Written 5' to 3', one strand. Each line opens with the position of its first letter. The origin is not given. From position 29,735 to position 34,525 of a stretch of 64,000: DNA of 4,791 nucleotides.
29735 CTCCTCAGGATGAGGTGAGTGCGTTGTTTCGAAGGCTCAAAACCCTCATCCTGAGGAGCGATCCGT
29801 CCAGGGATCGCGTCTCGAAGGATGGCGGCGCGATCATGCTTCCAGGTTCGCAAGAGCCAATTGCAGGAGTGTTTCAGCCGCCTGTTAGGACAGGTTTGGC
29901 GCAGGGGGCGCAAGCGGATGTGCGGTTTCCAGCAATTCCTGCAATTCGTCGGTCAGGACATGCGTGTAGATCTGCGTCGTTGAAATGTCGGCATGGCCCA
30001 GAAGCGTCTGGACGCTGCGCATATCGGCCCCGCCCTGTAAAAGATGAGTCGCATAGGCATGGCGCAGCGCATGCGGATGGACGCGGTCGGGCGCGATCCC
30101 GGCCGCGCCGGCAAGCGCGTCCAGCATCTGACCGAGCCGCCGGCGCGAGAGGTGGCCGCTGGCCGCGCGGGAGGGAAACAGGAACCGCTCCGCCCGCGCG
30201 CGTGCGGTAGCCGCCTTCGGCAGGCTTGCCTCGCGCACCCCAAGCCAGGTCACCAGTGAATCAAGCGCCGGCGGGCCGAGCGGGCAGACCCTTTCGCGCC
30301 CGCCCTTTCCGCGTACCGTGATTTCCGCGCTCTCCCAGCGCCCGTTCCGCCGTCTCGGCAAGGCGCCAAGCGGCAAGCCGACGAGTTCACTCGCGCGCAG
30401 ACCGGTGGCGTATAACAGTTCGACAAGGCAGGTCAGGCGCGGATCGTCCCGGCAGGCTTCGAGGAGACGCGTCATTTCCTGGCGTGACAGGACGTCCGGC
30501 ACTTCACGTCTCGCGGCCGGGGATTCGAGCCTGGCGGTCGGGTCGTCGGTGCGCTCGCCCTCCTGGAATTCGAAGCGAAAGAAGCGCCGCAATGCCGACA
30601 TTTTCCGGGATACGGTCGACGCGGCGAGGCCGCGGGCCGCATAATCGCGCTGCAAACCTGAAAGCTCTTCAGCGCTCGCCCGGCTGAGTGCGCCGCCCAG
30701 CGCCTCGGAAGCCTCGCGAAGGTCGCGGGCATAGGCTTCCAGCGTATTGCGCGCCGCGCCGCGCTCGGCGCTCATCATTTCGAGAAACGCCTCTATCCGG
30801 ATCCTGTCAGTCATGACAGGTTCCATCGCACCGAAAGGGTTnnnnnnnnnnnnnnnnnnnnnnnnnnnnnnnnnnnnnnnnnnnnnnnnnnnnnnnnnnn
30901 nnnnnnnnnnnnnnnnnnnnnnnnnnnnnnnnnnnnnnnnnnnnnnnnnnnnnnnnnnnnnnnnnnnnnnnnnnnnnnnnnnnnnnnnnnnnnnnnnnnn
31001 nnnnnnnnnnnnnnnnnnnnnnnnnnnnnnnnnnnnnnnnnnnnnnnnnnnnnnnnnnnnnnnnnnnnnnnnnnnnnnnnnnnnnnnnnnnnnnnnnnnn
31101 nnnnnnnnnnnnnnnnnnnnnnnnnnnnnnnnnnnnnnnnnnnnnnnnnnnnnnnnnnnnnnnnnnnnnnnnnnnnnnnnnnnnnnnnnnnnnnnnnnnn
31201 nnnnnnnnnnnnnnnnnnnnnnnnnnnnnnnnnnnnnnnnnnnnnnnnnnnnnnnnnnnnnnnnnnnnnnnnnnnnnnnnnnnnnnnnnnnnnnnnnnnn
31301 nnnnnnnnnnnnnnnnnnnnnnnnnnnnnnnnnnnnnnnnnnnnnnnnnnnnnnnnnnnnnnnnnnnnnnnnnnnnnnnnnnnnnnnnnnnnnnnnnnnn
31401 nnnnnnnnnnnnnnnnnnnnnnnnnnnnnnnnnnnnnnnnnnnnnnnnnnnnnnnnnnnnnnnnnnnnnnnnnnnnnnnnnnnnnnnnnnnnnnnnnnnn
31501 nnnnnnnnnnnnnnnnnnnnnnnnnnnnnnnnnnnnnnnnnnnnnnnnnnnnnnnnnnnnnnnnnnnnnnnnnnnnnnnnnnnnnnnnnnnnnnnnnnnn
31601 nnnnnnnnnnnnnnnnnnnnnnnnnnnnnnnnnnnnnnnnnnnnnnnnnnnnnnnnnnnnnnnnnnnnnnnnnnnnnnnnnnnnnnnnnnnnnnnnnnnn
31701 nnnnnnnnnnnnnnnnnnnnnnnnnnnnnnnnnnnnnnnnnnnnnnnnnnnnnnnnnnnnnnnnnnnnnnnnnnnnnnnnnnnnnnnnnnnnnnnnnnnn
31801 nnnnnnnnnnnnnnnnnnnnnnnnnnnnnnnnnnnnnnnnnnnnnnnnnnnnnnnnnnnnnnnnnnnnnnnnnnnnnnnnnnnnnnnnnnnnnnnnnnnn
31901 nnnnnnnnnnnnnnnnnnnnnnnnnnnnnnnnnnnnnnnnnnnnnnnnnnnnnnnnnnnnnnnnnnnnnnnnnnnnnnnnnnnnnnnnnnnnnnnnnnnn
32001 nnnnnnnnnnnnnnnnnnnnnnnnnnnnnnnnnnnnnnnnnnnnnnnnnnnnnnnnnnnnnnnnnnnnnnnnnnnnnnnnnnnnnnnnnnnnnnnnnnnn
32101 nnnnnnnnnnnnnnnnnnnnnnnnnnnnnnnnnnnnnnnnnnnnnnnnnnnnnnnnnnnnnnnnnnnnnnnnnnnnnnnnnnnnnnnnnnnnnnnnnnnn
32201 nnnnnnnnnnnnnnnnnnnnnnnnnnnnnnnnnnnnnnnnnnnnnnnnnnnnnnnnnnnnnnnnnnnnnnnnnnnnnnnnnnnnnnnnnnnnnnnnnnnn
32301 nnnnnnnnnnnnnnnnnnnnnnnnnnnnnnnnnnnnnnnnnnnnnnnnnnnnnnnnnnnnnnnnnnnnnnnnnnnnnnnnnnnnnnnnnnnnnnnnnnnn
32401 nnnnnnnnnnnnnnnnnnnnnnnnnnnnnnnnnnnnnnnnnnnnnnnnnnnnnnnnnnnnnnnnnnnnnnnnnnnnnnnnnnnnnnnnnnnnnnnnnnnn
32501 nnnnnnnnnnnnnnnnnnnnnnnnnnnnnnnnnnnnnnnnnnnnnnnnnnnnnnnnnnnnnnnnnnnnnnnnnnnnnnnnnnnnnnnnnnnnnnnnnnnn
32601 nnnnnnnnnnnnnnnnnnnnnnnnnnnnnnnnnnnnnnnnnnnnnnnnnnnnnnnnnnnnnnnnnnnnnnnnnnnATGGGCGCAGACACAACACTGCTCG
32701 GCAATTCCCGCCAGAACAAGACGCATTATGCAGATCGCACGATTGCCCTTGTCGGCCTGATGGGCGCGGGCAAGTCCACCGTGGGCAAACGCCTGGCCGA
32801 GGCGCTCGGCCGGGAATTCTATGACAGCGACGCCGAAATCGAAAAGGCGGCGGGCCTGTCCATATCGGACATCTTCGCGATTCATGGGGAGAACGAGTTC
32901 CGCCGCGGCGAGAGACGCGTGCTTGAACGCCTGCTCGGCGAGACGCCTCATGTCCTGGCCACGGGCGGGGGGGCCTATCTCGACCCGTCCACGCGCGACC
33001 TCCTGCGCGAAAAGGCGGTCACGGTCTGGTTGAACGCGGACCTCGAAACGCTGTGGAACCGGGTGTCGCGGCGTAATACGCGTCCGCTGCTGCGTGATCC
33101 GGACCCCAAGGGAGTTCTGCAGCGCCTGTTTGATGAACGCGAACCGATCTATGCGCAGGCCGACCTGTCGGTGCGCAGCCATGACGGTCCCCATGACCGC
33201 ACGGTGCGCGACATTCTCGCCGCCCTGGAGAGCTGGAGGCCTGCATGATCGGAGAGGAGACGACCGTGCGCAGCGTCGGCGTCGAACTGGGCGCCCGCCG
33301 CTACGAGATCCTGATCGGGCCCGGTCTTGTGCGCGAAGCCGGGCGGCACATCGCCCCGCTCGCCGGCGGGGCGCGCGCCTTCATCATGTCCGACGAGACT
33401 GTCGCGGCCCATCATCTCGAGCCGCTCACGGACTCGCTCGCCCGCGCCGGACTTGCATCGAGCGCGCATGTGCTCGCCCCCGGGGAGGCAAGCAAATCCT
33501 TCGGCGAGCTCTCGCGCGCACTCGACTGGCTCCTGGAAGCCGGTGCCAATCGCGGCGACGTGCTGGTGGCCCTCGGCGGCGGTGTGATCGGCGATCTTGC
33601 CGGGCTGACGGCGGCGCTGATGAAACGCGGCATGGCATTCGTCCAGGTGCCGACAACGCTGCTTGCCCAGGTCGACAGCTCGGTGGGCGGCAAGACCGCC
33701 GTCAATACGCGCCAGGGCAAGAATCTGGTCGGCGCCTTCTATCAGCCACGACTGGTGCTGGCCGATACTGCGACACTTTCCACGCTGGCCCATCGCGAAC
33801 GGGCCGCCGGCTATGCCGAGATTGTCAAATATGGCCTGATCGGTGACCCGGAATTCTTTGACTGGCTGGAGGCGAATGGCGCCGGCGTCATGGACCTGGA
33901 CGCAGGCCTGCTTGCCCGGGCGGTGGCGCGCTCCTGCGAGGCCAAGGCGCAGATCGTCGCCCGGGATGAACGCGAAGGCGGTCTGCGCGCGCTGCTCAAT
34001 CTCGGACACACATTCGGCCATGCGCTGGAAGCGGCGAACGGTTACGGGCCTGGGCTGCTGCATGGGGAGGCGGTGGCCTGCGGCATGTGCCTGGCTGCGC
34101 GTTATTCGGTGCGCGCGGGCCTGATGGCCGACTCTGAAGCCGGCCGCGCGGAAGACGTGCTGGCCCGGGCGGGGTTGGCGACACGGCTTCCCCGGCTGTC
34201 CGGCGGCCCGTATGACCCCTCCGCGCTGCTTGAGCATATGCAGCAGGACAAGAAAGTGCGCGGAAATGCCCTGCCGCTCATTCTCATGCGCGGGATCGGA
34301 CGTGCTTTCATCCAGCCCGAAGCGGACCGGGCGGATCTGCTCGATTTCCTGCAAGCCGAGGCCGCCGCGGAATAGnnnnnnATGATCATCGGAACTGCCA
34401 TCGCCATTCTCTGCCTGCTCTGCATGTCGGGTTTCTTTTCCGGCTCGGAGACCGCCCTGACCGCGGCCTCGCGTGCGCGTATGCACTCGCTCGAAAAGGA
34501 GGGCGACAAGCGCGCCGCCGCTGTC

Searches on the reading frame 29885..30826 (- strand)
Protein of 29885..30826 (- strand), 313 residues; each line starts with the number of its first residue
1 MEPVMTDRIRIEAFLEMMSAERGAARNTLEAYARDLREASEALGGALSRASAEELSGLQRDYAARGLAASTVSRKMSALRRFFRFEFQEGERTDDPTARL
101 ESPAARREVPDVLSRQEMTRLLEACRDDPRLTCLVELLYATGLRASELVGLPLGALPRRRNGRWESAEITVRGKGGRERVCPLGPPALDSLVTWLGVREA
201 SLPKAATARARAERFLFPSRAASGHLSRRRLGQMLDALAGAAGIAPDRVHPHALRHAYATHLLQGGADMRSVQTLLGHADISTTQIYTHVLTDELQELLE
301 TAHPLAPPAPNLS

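Call 9: search_protein_families(library=pfam, proteins=[window:29885-30826:-], max_evalue=0.001)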
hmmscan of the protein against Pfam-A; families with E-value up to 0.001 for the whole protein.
window:29885-30826:- (313 aa): 2 families
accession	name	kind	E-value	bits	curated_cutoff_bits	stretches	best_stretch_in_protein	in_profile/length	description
PF00589.27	Phage_integrase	-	1.7e-37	129.3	27.1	1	112-291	2-169/172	Phage integrase family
PF02899.23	Phage_int_SAM_1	-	6.6e-16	58.8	22.3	1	11-90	1-83/83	Phage integrase, N-terminal SAM-like domain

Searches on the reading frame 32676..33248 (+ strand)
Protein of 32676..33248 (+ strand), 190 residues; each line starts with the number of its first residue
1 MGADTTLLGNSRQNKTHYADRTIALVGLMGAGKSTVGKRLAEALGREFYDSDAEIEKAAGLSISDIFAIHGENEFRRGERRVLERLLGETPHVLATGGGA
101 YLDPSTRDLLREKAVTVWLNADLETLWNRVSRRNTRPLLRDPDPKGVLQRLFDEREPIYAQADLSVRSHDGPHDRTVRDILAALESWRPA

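Call 75: search_protein_families(library=pfam, proteins=[window:32676-33248:+], max_evalue=0.00001)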
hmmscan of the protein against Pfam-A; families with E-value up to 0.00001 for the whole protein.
window:32676-33248:+ (190 aa): 4 families
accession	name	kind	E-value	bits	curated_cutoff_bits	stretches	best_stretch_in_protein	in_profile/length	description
PF01202.28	SKI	-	3.3e-49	167.5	22.1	1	29-184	1-158/159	Shikimate kinase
PF13238.12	AAA_18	-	4.5e-09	37.3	29.4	1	23-136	1-114/128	AAA domain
PF13671.12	AAA_33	-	6.4e-08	33.4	27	1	23-137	2-122/143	AAA domain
PF13189.12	Cytidylate_kin2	-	7e-07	30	28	0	23-78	2-55/176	Cytidylate kinase-like family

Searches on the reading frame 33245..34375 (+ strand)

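Call 75: search_protein_families(library=pfam, proteins=[window:33245-34375:+], max_evalue=0.00001)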
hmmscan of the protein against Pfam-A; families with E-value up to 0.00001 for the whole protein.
window:33245-34375:+ (376 aa): 4 families
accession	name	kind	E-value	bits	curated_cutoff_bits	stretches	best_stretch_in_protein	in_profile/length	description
PF24621.2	DHQS_C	-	1e-46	158.9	27.6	1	189-338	1-144/144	3-dehydroquinate synthase C-terminal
PF01761.26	DHQ_synthase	-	1.3e-43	147.8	24.2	1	76-185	3-112/115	3-dehydroquinate synthase N-terminal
PF13685.12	Fe-ADH_2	-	1.3e-08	35.4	28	1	24-139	2-108/149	Iron-containing alcohol dehydrogenase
PF00465.25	Fe-ADH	-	1.8e-08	34.6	31.3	1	21-139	3-131/168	Iron-containing alcohol dehydrogenase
